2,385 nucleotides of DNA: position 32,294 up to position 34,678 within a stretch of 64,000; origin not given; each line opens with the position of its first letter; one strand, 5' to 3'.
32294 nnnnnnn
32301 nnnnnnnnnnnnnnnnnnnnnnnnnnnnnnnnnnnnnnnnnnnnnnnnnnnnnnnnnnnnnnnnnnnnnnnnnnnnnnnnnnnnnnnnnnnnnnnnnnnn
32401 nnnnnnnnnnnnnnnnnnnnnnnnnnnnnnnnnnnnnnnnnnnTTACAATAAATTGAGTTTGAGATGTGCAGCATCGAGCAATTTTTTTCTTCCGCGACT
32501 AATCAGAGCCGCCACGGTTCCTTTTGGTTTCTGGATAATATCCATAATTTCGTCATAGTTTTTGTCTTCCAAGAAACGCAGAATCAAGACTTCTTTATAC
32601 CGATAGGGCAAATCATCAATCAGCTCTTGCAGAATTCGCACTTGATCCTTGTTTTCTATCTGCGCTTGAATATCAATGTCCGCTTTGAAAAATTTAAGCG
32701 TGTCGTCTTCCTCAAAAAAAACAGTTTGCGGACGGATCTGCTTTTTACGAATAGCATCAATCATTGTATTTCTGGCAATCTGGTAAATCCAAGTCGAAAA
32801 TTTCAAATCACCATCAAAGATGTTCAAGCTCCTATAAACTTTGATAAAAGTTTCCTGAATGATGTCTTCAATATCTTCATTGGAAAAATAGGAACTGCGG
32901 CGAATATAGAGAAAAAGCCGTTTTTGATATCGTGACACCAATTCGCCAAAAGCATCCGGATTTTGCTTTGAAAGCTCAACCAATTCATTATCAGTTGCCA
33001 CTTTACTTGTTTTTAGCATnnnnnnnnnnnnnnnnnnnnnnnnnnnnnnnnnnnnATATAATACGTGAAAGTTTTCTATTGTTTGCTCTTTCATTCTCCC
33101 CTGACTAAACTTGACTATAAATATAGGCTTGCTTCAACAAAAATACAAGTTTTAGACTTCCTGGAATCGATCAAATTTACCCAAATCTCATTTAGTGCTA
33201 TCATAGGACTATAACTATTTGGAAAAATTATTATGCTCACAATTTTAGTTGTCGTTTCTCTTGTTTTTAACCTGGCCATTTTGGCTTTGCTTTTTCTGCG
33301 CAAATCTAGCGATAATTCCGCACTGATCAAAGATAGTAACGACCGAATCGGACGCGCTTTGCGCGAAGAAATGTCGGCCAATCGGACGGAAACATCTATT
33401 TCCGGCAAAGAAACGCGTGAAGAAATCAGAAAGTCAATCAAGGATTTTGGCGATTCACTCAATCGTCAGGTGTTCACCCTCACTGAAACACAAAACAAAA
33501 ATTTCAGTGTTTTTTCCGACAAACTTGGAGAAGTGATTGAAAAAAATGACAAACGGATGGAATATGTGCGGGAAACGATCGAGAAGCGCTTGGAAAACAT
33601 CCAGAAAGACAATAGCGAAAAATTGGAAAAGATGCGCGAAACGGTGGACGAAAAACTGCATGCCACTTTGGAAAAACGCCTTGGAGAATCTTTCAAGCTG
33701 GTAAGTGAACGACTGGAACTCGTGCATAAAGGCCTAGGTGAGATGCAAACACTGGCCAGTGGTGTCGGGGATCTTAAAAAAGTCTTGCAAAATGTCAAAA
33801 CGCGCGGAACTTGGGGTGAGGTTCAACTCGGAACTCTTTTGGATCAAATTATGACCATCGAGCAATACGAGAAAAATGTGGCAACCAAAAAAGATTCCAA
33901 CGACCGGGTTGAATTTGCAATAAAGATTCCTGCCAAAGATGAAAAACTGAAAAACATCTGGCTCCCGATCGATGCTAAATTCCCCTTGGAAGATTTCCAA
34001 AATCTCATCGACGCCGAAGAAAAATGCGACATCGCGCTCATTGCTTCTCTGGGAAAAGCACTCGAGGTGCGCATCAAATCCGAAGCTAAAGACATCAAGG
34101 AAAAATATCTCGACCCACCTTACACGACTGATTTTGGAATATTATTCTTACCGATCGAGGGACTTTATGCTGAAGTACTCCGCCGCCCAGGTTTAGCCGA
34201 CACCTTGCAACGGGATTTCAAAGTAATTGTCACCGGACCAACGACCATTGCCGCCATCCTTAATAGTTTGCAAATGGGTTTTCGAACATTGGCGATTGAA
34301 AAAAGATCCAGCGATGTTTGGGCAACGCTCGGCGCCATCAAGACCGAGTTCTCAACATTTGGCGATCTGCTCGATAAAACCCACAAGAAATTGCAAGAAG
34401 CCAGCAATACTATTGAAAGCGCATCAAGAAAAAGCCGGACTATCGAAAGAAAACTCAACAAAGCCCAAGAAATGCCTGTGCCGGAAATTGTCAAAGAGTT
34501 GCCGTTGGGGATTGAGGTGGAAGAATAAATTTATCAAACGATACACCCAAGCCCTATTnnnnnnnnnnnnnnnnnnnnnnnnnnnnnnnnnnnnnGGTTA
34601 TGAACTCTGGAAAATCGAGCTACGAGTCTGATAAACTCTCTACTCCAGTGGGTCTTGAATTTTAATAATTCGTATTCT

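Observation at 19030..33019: Two paralogous loci with an ECF sigma factor, membrane and secreted proteins, and a tripartite YknXYZ/MacAB-like exporter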

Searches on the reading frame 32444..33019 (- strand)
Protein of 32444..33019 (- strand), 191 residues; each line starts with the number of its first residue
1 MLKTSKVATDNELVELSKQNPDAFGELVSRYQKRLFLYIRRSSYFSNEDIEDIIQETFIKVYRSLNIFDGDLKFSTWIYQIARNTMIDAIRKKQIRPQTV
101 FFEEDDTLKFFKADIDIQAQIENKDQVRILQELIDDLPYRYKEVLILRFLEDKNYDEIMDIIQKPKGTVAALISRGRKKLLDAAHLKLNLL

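Call 4: search_protein_families(library=pfam, proteins=[window:32444-33019:-], max_evalue=0.01)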
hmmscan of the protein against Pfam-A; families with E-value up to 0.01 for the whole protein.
window:32444-33019:- (191 aa): 3 families
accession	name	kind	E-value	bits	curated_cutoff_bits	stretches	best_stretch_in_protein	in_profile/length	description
PF04542.20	Sigma70_r2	-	4.8e-18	65.2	24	1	27-94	1-69/71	Sigma-70 region 2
PF08281.18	Sigma70_r4_2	-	1.1e-11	44.6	25.7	1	129-180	3-54/54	Sigma-70, region 4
PF04545.22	Sigma70_r4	-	5.3e-07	29.5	24.1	1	134-180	2-48/50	Sigma-70, region 4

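Call 23: search_protein_families(library=ncbifam, proteins=[window:32444-33019:-], max_evalue=0.01)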
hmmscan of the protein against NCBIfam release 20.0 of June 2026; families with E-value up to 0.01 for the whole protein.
window:32444-33019:- (191 aa): 103 families (the best 25 are shown)
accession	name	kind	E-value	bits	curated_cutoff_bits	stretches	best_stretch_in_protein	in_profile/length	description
NF007223.0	PRK09641.1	equivalog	5.4e-31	107.9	209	1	13-180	9-180/187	RNA polymerase sigma factor SigW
TIGR02937.1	sigma70-ECF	superfamily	8.3e-31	106.8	42.9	1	22-182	1-163/165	sigma-70 family RNA polymerase sigma factor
NF009166.1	PRK12513.1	equivalog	1.5e-28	99.8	206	1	8-170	7-172/193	RNA polymerase sigma factor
TIGR02939.1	RpoE_Sigma70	equivalog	4e-26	92.2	236.15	1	8-179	5-181/190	RNA polymerase sigma factor RpoE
NF008888.0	PRK11922.1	equivalog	2.6e-25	89.4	204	1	6-180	13-192/231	RNA polymerase sigma factor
TIGR02948.1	SigW_bacill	equivalog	6.3e-25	88.3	243.1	1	15-180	11-180/187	RNA polymerase sigma factor SigW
NF058625.1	sigma_PG0214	equivalog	1.4e-24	86.7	130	1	22-183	4-160/170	GFO_1088 family ECF-type sigma factor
TIGR02950.1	SigM_subfam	subfamily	1.9e-24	86.3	147.95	1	25-180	3-154/159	RNA polymerase sigma factor, SigM family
TIGR02985.1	Sig70_bacteroi1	subfamily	1.2e-23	84.1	126.4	1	23-180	2-158/162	RNA polymerase sigma-70 factor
NF009171.0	PRK12518.1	equivalog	1.8e-23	83.3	208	1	6-180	10-180/191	RNA polymerase sigma factor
NF007225.0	PRK09643.1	equivalog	2.8e-23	82.7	190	1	8-182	12-180/204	RNA polymerase sigma factor SigM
NF009185.0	PRK12533.1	equivalog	6e-22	78.4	248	1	47-182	53-191/231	RNA polymerase sigma factor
NF007216.0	PRK09638.1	equivalog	1.1e-21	77.4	194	1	10-181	5-171/180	RNA polymerase sigma factor SigY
TIGR02989.1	Sig-70_gvs1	subfamily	4.4e-21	75.4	124.55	1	23-181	2-155/158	RNA polymerase sigma-70 factor, Rhodopirellula/Verrucomicrobium family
NF009174.0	PRK12522.1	equivalog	5.6e-21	75.3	217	1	26-182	7-165/175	RNA polymerase sigma factor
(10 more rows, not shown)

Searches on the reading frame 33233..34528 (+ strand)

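Call 6: search_protein_families(library=pfam, proteins=[window:33233-34528:+], max_evalue=0.01)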
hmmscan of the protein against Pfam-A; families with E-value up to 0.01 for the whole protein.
window:33233-34528:+ (431 aa): 4 families
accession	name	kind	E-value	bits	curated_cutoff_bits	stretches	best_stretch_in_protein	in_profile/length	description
PF02646.22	RmuC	-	2.6e-74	250.4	26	1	129-416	1-286/291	RmuC family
PF06009.19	Laminin_II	-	0.003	18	33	1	355-410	15-70/138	Laminin Domain II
PF01442.23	Apolipoprotein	-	0.0048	17.1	90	1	59-168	36-152/190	Apolipoprotein A1/A4/E domain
PF09372.15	PRANC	-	0.0057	17.4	25.8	0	77-125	20-68/97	PRANC domain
